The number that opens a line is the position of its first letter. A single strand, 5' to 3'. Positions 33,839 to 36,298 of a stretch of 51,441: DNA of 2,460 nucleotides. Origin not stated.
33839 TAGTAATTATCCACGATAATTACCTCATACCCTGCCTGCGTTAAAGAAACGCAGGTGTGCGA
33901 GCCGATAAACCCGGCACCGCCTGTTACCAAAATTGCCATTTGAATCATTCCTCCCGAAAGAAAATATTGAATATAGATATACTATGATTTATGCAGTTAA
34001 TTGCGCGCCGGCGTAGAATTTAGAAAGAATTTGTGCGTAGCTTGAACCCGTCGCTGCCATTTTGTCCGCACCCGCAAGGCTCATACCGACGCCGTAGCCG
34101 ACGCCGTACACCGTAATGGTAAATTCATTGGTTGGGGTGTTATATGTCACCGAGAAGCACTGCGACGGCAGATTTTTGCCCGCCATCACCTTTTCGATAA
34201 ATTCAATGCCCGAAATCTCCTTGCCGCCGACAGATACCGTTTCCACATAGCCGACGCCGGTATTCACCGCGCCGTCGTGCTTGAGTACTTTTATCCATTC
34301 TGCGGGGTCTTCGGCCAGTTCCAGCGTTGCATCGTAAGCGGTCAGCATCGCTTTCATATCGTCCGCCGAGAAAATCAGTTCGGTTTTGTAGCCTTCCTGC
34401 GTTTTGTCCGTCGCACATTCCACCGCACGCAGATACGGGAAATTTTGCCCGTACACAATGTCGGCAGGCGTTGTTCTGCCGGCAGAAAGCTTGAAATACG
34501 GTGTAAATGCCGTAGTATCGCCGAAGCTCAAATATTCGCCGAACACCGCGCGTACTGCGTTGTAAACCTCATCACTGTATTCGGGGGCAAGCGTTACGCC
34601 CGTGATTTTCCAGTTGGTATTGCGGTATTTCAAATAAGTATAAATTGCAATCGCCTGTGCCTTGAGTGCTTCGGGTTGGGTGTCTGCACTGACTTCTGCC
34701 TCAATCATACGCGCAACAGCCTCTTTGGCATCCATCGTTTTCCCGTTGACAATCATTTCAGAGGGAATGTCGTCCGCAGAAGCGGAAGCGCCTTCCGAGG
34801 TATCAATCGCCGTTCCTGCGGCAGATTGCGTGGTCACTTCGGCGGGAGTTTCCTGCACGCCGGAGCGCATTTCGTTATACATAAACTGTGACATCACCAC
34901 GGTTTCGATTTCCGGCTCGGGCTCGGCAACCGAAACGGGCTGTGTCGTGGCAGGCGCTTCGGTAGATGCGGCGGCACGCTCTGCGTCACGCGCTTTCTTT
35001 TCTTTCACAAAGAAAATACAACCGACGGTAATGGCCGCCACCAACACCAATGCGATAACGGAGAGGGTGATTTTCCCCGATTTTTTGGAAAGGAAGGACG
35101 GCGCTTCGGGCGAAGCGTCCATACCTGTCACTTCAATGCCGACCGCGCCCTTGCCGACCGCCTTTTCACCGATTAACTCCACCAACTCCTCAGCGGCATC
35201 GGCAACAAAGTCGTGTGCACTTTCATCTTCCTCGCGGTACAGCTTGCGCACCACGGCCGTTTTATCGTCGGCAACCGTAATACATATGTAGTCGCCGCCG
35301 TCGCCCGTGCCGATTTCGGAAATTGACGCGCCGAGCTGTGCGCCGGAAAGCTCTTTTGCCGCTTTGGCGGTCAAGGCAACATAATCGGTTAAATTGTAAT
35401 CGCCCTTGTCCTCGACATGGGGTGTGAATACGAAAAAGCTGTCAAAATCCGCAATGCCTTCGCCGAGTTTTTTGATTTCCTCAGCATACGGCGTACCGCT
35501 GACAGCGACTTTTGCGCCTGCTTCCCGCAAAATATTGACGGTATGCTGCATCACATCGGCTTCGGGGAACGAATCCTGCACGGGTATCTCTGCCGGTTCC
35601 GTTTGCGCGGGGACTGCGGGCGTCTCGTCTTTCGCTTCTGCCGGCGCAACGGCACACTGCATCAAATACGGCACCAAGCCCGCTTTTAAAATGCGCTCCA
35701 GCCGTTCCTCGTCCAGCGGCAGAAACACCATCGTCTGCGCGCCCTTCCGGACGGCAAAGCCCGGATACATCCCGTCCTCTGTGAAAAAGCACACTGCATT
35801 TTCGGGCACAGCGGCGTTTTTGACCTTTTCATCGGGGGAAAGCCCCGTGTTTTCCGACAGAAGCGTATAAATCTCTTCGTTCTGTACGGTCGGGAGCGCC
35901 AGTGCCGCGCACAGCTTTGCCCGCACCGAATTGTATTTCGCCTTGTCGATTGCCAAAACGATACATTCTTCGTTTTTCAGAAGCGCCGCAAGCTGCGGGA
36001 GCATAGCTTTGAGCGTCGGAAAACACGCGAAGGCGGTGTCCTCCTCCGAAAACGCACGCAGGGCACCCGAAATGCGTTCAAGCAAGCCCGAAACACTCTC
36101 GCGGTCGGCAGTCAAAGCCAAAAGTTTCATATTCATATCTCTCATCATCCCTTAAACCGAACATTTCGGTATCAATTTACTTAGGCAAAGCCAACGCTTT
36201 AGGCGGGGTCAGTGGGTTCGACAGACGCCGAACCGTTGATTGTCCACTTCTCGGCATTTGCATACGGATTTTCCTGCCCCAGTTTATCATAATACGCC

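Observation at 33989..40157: Tightly coupled pncC, three tandem class-B-type sortases and a CinA-like/SpoIID fusion, with no sorting-signal substrate nearby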

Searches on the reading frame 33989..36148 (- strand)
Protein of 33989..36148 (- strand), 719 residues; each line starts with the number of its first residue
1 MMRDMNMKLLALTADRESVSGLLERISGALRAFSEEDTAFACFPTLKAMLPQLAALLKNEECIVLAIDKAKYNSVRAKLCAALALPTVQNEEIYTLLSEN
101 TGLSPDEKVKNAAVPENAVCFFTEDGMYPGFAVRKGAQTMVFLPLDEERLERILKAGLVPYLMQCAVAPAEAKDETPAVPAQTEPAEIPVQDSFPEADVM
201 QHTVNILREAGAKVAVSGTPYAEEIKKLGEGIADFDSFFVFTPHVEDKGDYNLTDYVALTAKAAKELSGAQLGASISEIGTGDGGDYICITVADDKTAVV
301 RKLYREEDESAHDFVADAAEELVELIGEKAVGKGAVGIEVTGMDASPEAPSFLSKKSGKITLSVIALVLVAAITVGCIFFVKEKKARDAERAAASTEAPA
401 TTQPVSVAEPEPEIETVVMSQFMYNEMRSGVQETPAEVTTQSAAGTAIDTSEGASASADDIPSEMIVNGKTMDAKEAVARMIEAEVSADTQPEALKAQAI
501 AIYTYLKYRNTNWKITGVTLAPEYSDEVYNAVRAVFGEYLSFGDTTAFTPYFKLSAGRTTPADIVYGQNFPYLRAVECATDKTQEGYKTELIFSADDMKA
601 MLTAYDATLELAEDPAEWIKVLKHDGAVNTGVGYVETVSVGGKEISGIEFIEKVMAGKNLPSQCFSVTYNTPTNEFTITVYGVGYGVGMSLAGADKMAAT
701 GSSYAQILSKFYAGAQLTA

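Call 3: search_protein_families(library=pfam, proteins=[window:33989-36148:-], max_evalue=0.01)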
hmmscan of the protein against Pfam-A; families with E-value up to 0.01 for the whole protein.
window:33989-36148:- (719 aa): 1 family
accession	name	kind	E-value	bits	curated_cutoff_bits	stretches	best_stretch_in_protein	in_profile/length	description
PF08486.15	SpoIID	-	1.5e-06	29.2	23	1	470-531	9-69/97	Stage II sporulation protein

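Call 4: search_protein_families(library=ncbifam, proteins=[window:33989-36148:-], max_evalue=0.01)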
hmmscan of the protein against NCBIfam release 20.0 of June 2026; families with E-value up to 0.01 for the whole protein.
window:33989-36148:- (719 aa): 3 families
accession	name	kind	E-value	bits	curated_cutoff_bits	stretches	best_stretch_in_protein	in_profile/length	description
TIGR02870.1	spore_II_D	equivalog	2.9e-31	108.8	234.75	1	523-717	152-335/338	stage II sporulation protein D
TIGR02669.1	SpoIID_LytB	domain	6.6e-27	95.1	83.3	1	481-718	15-269/270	SpoIID/LytB domain-containing protein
NF002291.0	PRK01215.1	equivalog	0.0038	16.4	293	1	79-162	84-171/264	nicotinamide mononucleotide deamidase-related protein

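Call 7: find_homologous_proteins(query=window:33989-36148:-)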
Query window:33989-36148:- (719 aa): 488 proteins with E <= 0.001 among 8000 candidates; the best 120 are listed.
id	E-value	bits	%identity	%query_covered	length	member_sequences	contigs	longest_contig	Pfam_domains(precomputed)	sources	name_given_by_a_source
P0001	0.0e+0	1559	100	99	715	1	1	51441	PF08486.16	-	-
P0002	0.0e+0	1401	89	100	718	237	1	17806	-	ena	-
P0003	0.0e+0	1396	89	99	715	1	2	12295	PF08486.16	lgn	-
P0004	0.0e+0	1394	89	99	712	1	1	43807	PF08486.16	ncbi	ncbi:MAG: SpoIID/LytB domain-containing protein [Candidatus Fimenecus sp.]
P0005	0.0e+0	1311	86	99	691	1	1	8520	PF08486.16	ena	-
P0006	0.0e+0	1305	84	100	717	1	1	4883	-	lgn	-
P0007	0.0e+0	1294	83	99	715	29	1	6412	PF08486.16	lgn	-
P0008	0.0e+0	1292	83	100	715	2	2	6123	-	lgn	-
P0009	0.0e+0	1289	82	99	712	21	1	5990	PF08486.16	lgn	-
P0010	0.0e+0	1285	82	100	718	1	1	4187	-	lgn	-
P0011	0.0e+0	1273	81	99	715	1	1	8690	-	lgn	-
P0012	0.0e+0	1271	81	99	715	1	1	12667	-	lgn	-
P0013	0.0e+0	1220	79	100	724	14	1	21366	-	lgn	-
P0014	0.0e+0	1218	79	100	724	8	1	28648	-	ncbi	-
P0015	0.0e+0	1210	77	99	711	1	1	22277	PF08486.16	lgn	-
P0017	0.0e+0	1056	70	99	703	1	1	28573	PF08486.16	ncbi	-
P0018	0.0e+0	1054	70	99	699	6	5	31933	PF08486.16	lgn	-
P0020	0.0e+0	1043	68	99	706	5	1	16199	PF08486.16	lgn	-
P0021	0.0e+0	1043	68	99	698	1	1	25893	PF08486.16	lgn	-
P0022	0.0e+0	1041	69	99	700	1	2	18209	PF08486.16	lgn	-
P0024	0.0e+0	1033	68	99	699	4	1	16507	PF08486.16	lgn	-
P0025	0.0e+0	1028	69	99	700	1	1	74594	PF08486.16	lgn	-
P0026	0.0e+0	1024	70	99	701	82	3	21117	PF08486.16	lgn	-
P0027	0.0e+0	1017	68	99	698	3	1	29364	PF08486.16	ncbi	-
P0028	0.0e+0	1014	68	99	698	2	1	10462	PF08486.16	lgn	-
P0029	6.5e-284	961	63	99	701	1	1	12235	PF08486.16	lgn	-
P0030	1.3e-283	960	64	99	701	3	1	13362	PF08486.16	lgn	-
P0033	7.2e-279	945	62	99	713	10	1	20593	PF08486.16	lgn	-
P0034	1.2e-276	937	63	99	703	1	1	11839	PF08486.16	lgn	-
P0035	1.4e-276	937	62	99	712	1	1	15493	PF08486.16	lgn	-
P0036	1.6e-270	917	61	99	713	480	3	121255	PF08486.16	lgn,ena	-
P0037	2.8e-262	890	59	99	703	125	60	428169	PF08486.16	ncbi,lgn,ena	-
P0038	1.7e-260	884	59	99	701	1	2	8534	PF08486.16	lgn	-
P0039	2.0e-259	881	60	99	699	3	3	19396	PF08486.16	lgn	-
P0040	1.1e-254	865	58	99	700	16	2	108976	-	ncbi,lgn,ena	-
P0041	4.8e-246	836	56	99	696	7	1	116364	-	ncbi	-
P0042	2.4e-235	801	54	99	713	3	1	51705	PF08486.16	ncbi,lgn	-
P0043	8.3e-235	799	54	99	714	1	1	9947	PF08486.16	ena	-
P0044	2.9e-234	797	68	81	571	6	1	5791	PF08486.16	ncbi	-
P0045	6.3e-231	786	54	99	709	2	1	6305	PF08486.16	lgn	-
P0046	3.6e-221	754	60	85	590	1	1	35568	PF08486.16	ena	-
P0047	1.5e-216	739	51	99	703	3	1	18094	PF08486.16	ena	-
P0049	2.5e-192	659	46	99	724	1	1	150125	-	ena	-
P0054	8.9e-187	641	45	99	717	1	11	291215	-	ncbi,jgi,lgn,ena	-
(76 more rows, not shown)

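Call 8: find_related_loci(query=window:33989-36148:-, collection=genome_contigs, flank=10000)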
Query window:33989-36148:- (719 aa) in genome_contigs; peptide patterns used: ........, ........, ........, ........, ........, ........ (x = any residue, [..] = any of these).
63 stretches matched a pattern; 25 encode a relative of the query (tblastn E <= 1e-3); 22 distinct loci.
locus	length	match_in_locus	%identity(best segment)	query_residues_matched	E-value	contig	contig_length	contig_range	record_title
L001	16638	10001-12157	90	1-719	0e+0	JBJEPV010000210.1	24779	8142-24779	MAG: Candidatus Fimenecus sp. isolate FUKU07_bin.003 NODE_698_length_24779_cov_8.703284, whole genome shotgun sequence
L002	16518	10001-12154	90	1-719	0e+0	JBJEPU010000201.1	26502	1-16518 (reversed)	MAG: Candidatus Fimenecus sp. isolate LOHA05_bin.015 NODE_792_length_26502_cov_7.851023, whole genome shotgun sequence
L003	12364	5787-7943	89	1-719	0e+0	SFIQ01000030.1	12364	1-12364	MAG: Ruminococcus sp. isolate W1P25.006 Contig2365, whole genome shotgun sequence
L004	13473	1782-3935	82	1-719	0e+0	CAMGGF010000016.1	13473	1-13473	MAG: uncultured Ruminococcus sp. isolate SRR11551368_bin.60_metaWRAP_v1.3_MAG genome assembly, contig: ERZ11474005.2418,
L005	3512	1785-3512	90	1-576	0e+0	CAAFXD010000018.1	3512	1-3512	MAG TPA_asm: Clostridia bacterium, isolate HGM12841, WGS project CAAFXD010000000 data, contig: SRS475647_55_k119_25478,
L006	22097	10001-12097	71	9-719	0e+0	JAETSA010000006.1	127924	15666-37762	MAG: Bacillota bacterium isolate S31_Bin1 scaffold_344, whole genome shotgun sequence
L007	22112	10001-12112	69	1-718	0e+0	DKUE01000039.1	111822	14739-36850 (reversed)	MAG TPA_asm: Ruminococcaceae bacterium UBA7212 UBA7212_contig_2318, whole genome shotgun sequence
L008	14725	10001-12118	69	1-718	0e+0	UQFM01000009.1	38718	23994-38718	uncultured Ruminococcaceae bacterium isolate UMGS234 genome assembly, contig: NODE_108_length_38718_cov_6.400978, whole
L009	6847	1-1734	80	148-719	0e+0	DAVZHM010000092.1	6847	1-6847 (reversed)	MAG TPA_asm: Candidatus Fimenecus sp. isolate gSpreadC_ID_39 NODE_535_length_6847_cov_6.331714, whole genome shotgun seq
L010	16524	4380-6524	62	3-719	0e+0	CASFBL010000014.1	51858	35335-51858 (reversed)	uncultured Eubacteriales bacterium isolate B51_L2_308308_idba_bin.62 genome assembly, contig: B51_L2_308308_idba_bin.62.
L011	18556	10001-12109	59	4-718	0e+0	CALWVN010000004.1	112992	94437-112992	MAG: uncultured Clostridia bacterium isolate BRZ_KN__bin102 genome assembly, contig: BRZ_KN__NODE_165_length_112992_cov_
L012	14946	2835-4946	59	3-718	0e+0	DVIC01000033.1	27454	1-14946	MAG TPA_asm: Candidatus Fimenecus stercoravium isolate ChiHcolR13-3023 ChiHcolR13__C31823_L27454_SRR6323136, whole genom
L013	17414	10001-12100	60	3-718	0e+0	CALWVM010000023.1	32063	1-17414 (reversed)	MAG: uncultured Clostridia bacterium isolate BRZ_PP__bin19 genome assembly, contig: BRZ_PP__NODE_1590_length_32063_cov_9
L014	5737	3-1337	90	275-719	0e+0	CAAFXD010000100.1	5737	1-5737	MAG TPA_asm: Clostridia bacterium, isolate HGM12841, WGS project CAAFXD010000000 data, contig: SRS475647_55_k119_128454,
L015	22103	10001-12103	58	3-718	0e+0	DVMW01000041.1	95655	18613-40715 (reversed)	MAG TPA_asm: Candidatus Fimenecus excrementigallinarum isolate ChiGjej1B1-19959 ChiGjej1B1M5__C515219_L95655_SRR6323428,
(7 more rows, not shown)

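Call 9: find_encoding_contigs(protein=P0054, flank=10000, max_places=3)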
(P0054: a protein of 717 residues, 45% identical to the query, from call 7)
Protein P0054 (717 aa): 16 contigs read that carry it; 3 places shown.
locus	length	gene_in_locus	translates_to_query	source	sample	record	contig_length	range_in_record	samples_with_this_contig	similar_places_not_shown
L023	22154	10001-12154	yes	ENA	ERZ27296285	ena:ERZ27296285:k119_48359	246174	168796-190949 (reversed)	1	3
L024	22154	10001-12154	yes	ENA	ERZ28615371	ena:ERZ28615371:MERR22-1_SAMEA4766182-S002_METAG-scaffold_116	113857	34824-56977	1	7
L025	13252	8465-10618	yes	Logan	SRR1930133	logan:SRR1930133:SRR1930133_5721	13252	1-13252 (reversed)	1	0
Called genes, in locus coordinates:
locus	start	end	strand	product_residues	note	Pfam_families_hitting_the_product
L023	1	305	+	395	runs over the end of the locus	PF00155:Aminotran_1_2, PF12897:Asp_aminotransf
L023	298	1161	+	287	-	PF00398:RrnaAD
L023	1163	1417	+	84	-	PF12637:TSCPD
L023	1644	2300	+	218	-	PF09515:Thia_YuaJ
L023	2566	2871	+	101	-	-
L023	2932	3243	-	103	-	-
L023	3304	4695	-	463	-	PF20769:YPEB_N, PF14620:YPEB_PepSY1-2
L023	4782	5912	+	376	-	PF00155:Aminotran_1_2, PF00266:Aminotran_5, PF01212:Beta_elim_lyase (weak)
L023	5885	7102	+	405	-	PF22025:ThiI_fer, PF02926:THUMP, PF02568:ThiI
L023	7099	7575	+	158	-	PF02464:CinA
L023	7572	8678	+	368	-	PF04203:Sortase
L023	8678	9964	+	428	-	PF04203:Sortase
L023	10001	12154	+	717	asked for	-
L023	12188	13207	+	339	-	PF00106:adh_short, PF01073:3Beta_HSD, PF01370:Epimerase, PF02719:Polysacc_synt_2, PF04321:RmlD_sub_bind, PF05368:NmrA (faint), PF08659:KR (weak), PF16363:GDP_Man_Dehyd, +2 more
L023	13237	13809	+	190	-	PF04011:LemA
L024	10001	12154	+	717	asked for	-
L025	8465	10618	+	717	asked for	-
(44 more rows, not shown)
